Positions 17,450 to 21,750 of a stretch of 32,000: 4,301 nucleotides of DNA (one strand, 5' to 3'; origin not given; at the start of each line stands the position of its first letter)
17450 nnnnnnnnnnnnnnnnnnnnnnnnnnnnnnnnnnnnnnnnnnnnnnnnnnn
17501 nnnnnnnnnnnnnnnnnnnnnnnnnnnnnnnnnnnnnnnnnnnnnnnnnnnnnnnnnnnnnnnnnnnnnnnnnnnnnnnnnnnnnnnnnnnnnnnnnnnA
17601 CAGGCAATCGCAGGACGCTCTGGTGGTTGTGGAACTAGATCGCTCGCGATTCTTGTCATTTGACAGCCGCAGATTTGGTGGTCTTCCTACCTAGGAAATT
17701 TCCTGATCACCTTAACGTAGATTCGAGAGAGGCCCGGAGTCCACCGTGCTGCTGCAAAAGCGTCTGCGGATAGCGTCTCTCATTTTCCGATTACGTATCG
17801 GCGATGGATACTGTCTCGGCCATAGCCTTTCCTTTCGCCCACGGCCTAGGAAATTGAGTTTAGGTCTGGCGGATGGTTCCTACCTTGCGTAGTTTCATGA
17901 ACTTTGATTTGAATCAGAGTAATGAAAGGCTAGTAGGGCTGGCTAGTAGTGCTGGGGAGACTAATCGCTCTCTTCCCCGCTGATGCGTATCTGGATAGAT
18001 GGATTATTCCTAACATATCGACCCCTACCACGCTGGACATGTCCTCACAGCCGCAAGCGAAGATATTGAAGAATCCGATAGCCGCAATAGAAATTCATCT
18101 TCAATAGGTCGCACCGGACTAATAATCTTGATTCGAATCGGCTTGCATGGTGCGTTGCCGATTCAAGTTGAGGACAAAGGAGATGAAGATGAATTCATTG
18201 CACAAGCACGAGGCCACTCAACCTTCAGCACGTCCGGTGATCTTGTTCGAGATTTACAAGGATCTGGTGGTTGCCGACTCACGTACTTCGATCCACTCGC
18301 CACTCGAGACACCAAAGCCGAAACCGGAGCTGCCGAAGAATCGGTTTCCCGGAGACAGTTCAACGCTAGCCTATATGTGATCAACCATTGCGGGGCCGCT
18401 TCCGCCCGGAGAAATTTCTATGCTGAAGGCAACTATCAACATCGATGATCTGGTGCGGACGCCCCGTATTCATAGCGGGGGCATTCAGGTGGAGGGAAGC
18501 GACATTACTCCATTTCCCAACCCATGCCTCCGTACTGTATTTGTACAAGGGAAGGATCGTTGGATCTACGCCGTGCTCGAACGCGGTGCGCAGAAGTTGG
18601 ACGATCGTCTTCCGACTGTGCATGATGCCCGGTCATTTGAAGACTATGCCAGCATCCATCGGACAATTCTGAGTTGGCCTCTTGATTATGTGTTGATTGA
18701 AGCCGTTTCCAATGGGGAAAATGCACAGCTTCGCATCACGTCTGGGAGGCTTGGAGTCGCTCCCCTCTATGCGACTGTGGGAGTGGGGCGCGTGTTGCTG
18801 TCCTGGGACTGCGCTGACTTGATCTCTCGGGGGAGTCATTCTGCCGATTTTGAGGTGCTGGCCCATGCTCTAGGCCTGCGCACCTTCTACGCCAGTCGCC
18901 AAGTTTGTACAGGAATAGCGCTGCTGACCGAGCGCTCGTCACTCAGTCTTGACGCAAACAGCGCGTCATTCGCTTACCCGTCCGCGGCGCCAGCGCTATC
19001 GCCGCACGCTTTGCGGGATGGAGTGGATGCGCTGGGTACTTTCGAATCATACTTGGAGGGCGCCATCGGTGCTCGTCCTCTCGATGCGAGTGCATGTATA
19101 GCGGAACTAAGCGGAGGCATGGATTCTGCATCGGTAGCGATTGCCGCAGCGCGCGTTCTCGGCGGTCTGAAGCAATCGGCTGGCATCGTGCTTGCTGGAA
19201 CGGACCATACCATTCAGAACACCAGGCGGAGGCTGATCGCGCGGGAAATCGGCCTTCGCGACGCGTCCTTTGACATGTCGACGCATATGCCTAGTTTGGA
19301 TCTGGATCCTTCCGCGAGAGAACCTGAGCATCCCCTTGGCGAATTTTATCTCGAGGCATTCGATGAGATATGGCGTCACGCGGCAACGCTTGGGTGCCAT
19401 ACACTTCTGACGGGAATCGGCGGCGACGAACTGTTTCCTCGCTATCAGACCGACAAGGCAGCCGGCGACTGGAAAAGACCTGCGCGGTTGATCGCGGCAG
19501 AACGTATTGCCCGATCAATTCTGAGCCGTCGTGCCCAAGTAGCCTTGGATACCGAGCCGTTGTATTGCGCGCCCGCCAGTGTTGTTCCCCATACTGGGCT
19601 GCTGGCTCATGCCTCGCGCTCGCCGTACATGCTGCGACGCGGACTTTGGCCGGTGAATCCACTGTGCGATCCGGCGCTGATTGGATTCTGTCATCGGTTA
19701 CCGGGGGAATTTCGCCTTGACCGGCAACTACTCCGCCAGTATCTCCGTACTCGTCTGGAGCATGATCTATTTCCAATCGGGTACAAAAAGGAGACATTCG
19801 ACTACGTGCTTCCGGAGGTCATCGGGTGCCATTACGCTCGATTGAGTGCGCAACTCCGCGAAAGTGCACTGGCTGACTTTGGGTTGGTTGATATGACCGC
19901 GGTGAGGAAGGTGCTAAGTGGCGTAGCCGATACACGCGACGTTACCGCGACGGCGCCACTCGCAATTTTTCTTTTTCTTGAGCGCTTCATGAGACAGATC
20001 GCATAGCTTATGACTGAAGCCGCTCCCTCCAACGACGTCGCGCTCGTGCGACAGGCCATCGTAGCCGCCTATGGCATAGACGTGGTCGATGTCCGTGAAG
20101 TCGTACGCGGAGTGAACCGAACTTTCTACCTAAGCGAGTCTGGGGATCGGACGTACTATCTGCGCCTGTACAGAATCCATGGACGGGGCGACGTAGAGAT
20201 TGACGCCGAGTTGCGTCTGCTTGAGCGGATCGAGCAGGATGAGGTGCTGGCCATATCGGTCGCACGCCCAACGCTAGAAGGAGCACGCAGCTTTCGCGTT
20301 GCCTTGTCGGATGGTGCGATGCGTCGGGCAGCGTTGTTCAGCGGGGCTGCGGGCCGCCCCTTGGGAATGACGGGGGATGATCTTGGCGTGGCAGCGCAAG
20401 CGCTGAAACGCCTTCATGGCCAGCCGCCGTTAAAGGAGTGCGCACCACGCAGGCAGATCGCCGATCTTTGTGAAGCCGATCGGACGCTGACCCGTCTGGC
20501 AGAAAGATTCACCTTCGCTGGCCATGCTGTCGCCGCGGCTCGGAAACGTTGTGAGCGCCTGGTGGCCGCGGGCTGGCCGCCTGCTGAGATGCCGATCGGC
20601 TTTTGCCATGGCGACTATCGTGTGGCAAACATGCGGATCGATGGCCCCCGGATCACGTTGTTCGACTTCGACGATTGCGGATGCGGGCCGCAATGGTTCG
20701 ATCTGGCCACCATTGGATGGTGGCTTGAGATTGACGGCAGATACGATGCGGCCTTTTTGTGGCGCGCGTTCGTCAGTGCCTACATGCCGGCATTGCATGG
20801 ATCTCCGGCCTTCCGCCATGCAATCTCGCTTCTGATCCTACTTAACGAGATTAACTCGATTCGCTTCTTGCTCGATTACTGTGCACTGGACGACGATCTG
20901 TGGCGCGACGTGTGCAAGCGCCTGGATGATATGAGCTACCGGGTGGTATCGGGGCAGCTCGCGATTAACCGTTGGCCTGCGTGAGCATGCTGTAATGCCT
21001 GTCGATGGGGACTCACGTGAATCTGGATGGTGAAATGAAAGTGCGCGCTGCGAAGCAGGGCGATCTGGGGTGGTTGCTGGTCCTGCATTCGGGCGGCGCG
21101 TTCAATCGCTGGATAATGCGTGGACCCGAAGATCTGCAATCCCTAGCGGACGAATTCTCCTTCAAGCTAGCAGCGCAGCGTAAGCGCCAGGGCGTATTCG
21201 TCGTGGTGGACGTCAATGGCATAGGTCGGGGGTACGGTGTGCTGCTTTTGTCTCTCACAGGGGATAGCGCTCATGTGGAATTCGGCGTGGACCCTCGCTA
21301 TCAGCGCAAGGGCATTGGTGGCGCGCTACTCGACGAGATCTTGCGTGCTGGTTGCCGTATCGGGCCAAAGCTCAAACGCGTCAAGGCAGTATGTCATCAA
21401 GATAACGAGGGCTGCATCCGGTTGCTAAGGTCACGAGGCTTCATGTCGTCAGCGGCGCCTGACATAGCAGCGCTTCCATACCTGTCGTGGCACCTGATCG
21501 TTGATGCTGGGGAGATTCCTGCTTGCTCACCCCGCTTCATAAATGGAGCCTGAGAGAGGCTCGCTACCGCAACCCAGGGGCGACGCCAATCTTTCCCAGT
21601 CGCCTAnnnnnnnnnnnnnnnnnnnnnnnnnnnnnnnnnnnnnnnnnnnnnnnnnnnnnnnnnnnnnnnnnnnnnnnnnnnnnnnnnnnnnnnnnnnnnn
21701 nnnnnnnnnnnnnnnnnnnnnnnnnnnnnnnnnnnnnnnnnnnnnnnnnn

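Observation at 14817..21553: LysR + ABC exporter divergent from a small-ORF / AsnB-like / APH-kinase / GNAT operon: possible non-canonical peptide or small-molecule biosynthetic locus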

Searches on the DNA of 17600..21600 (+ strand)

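Call 11: search_dna_similar(query=window:17600-21600:+, collection=plasmids, mode=near)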
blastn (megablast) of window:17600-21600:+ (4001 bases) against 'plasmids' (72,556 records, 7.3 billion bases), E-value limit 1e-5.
No match.

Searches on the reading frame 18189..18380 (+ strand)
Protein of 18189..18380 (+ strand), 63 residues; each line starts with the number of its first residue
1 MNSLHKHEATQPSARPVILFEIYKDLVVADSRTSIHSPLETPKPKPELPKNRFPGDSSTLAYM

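Call 3: search_protein_families(library=pfam, proteins=[window:18189-18380:+], max_evalue=0.01)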
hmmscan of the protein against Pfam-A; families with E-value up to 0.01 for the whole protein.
window:18189-18380:+ (63 aa): 0 families

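Call 8: search_protein_families(library=ncbifam, proteins=[window:18189-18380:+], max_evalue=0.01)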
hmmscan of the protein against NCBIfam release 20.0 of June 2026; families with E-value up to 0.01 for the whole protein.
window:18189-18380:+ (63 aa): 0 families
